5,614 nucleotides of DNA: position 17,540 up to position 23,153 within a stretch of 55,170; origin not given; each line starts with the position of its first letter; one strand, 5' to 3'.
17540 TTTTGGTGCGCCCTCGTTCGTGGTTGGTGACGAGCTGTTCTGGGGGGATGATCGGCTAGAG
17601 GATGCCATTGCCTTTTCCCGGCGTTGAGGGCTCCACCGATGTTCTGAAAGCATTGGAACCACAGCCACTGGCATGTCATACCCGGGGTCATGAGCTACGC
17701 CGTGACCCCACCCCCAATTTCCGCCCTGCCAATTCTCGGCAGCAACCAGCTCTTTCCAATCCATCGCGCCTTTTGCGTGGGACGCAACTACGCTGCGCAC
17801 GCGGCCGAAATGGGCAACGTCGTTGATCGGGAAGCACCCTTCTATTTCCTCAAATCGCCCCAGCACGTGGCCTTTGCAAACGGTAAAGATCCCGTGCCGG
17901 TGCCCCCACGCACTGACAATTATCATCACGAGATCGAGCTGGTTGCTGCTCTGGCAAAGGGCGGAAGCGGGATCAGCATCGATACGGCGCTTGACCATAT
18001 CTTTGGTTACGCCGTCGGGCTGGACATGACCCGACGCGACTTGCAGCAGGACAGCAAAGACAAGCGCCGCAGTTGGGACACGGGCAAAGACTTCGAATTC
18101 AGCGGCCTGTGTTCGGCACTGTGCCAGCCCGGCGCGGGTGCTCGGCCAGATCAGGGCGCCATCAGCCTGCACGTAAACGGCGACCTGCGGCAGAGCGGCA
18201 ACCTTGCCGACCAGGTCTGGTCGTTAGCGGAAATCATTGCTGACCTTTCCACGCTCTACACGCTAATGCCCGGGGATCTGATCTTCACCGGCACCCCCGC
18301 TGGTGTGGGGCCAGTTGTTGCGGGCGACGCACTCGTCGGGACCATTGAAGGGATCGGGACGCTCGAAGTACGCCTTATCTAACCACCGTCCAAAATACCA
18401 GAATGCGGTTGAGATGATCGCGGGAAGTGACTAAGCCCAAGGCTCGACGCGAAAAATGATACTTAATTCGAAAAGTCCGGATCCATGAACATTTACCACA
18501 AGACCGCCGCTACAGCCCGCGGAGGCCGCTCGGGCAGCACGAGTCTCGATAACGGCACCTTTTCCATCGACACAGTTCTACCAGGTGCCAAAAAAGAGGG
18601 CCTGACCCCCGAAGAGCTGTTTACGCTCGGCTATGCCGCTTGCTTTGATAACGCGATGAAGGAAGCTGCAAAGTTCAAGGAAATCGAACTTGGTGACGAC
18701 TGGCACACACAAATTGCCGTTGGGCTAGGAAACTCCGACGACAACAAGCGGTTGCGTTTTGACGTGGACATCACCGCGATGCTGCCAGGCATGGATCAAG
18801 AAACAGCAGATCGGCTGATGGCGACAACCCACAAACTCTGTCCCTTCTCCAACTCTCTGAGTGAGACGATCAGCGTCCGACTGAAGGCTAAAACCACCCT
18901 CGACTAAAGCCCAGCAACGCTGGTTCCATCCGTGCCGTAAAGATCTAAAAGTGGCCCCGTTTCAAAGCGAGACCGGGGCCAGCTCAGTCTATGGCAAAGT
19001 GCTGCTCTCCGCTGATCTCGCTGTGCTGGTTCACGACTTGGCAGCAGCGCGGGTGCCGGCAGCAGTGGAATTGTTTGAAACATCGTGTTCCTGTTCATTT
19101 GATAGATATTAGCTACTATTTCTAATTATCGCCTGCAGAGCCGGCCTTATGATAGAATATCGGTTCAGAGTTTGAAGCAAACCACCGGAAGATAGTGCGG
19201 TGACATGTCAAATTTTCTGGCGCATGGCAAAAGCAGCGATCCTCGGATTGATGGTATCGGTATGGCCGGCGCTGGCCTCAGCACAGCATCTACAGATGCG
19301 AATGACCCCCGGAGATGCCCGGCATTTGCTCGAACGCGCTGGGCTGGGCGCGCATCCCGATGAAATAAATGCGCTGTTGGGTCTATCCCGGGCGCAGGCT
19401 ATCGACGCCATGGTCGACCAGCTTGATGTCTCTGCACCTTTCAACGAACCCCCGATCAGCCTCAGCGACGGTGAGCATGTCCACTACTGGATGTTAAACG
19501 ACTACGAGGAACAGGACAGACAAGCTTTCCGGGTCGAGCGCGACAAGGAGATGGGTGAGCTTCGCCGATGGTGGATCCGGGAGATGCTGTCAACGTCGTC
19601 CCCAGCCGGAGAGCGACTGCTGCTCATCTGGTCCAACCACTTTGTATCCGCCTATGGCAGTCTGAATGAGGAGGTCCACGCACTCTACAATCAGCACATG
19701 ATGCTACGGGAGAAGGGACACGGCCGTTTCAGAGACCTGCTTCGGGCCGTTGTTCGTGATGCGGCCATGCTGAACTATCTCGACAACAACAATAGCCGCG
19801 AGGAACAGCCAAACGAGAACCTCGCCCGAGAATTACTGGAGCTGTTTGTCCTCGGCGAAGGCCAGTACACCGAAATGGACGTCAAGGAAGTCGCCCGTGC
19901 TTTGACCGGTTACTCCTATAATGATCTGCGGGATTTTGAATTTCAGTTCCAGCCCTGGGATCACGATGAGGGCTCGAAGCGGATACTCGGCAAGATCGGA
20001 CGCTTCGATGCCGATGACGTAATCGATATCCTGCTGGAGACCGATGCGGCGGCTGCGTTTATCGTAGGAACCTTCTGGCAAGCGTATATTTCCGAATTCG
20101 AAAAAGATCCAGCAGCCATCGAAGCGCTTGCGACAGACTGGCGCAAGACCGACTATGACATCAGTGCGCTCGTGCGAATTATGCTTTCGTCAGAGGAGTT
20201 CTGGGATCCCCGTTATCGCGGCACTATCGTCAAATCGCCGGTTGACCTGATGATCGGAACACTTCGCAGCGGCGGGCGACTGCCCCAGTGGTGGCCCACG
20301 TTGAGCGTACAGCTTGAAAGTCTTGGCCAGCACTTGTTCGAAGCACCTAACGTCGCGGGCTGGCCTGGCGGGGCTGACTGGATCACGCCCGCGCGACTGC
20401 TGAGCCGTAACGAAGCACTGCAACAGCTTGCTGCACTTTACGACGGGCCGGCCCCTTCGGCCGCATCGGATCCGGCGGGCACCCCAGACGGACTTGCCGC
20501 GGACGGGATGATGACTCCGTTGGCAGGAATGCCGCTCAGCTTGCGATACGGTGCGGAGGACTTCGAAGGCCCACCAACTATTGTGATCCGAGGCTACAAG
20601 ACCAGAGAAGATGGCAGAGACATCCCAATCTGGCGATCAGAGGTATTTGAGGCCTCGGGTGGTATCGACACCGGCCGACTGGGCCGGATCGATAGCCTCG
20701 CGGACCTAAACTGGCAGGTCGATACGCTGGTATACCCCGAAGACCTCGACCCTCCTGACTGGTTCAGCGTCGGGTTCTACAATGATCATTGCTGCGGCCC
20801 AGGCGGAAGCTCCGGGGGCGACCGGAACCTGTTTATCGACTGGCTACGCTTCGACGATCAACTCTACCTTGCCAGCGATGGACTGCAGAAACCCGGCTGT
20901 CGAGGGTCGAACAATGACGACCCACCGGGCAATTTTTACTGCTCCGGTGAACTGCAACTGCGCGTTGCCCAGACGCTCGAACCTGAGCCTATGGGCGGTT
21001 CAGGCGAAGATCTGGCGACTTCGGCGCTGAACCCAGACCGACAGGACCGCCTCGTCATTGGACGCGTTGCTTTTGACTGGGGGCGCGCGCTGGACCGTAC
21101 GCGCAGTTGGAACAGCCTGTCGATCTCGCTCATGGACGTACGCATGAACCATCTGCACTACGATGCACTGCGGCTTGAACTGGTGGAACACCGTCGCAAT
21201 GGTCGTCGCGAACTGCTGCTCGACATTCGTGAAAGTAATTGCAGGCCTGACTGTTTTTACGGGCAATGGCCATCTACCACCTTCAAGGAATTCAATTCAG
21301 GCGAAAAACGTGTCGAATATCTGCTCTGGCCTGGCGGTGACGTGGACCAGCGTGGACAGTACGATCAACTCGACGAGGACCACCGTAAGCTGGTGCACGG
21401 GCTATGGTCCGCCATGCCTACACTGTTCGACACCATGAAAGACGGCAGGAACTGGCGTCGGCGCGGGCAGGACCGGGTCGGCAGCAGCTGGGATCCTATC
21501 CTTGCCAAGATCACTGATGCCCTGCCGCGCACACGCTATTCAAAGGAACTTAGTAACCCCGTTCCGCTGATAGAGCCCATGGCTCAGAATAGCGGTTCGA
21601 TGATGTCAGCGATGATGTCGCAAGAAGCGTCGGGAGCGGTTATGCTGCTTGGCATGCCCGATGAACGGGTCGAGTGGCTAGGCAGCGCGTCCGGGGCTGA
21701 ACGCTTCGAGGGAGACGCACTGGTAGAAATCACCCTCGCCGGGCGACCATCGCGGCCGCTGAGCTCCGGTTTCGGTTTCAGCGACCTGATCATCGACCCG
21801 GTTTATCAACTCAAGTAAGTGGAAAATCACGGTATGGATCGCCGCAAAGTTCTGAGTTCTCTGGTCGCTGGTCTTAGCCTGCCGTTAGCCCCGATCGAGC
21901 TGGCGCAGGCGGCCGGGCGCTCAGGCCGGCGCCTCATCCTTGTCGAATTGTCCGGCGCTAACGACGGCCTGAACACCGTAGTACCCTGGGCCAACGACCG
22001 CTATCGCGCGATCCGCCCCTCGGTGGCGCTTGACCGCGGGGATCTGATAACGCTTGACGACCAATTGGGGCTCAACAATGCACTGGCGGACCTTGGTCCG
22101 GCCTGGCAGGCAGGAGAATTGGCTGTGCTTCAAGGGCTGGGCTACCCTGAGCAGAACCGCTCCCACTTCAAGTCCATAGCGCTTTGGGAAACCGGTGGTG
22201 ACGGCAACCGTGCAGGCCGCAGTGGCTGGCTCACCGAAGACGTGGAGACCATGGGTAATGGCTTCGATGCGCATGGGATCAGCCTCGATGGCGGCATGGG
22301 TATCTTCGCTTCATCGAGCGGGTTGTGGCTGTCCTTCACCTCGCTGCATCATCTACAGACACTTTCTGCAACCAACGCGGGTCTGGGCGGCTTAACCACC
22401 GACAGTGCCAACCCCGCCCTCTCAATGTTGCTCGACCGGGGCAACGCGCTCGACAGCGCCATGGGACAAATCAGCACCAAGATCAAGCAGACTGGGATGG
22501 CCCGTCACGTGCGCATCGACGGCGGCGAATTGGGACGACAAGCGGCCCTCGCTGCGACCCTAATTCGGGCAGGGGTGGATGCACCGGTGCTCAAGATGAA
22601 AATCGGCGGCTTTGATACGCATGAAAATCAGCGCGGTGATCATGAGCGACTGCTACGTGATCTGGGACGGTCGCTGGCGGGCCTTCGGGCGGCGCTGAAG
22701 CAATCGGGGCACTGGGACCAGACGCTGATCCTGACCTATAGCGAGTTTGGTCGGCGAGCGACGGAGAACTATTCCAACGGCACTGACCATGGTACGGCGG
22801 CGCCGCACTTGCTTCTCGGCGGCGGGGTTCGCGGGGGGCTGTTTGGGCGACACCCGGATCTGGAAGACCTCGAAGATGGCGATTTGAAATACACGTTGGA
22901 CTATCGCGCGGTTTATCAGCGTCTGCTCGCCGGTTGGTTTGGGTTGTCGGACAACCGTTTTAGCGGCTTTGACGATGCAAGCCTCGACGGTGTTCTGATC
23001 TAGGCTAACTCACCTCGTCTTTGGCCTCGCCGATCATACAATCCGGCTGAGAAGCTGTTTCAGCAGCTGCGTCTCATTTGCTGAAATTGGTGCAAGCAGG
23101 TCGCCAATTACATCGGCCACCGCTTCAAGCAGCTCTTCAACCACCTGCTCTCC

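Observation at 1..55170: The entire window is one perfect 2 x 27,585-nt palindrome with no spacer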

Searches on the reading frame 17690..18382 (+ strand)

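Call 4: search_protein_families(library=pfam, proteins=[window:17690-18382:+])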
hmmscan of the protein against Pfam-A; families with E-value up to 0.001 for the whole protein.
window:17690-18382:+ (230 aa): 1 family
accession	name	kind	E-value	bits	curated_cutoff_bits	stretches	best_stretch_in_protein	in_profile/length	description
PF01557.24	FAA_hydrolase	-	1.1e-47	163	23.9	1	27-229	2-213/214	Fumarylacetoacetate (FAA) hydrolase C-terminal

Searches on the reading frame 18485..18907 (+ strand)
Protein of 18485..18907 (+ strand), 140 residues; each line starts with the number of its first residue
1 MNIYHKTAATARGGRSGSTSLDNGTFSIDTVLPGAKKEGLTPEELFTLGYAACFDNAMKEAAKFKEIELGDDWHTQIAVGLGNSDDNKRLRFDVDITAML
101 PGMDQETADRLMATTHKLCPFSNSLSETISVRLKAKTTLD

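Call 4: search_protein_families(library=pfam, proteins=[window:18485-18907:+])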
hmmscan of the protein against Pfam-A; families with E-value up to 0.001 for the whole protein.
window:18485-18907:+ (140 aa): 1 family
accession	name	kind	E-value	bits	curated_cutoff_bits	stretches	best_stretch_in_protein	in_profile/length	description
PF02566.24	OsmC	-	1.2e-14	54.9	27.5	1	37-133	3-99/100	OsmC-like protein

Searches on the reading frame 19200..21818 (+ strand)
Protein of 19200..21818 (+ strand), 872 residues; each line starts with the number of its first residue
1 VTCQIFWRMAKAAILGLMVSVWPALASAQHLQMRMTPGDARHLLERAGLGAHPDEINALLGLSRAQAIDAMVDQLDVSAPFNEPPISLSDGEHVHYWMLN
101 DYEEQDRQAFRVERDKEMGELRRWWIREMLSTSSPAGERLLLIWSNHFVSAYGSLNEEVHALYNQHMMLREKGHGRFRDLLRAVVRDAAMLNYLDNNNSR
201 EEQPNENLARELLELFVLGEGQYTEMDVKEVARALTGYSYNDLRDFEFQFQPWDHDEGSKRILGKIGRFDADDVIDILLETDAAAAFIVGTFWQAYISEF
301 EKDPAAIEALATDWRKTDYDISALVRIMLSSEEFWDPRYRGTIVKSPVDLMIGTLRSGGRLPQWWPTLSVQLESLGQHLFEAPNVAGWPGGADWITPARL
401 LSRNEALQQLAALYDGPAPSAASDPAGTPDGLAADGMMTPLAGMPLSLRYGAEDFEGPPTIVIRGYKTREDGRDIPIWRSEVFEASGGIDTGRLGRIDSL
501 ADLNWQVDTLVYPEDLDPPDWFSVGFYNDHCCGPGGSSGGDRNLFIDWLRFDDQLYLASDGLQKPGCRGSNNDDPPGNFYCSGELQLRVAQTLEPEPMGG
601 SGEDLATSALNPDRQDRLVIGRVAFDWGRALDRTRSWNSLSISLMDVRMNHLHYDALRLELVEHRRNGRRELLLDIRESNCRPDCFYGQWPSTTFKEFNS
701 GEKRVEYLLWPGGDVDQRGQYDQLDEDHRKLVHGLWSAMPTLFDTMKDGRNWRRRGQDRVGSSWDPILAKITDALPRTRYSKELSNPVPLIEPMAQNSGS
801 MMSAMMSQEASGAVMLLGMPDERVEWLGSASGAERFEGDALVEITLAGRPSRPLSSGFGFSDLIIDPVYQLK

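Call 4: search_protein_families(library=pfam, proteins=[window:19200-21818:+])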
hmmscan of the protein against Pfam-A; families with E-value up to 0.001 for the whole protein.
window:19200-21818:+ (872 aa): 1 family
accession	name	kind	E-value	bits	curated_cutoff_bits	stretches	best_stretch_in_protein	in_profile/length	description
PF08811.16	DUF1800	-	3.3e-98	330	26.1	1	42-425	1-365/419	Protein of unknown function (DUF1800)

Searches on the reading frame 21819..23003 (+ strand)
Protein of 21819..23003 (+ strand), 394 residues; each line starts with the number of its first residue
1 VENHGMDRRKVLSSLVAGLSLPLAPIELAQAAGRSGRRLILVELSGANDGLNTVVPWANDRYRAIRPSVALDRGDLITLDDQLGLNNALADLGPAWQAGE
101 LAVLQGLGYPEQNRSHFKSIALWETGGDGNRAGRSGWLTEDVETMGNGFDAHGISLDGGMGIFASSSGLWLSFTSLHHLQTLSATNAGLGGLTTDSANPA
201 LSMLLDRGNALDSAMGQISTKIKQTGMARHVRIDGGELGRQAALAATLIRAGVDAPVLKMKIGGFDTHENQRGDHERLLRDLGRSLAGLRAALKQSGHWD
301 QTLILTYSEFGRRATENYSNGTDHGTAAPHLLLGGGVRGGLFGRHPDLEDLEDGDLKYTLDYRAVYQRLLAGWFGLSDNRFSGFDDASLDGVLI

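Call 4: search_protein_families(library=pfam, proteins=[window:21819-23003:+])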
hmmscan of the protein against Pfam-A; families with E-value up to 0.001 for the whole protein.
window:21819-23003:+ (394 aa): 1 family
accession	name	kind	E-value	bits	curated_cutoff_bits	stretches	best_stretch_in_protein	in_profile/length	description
PF07394.17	DUF1501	-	3.8e-34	118.9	27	1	235-378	226-381/390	Protein of unknown function (DUF1501)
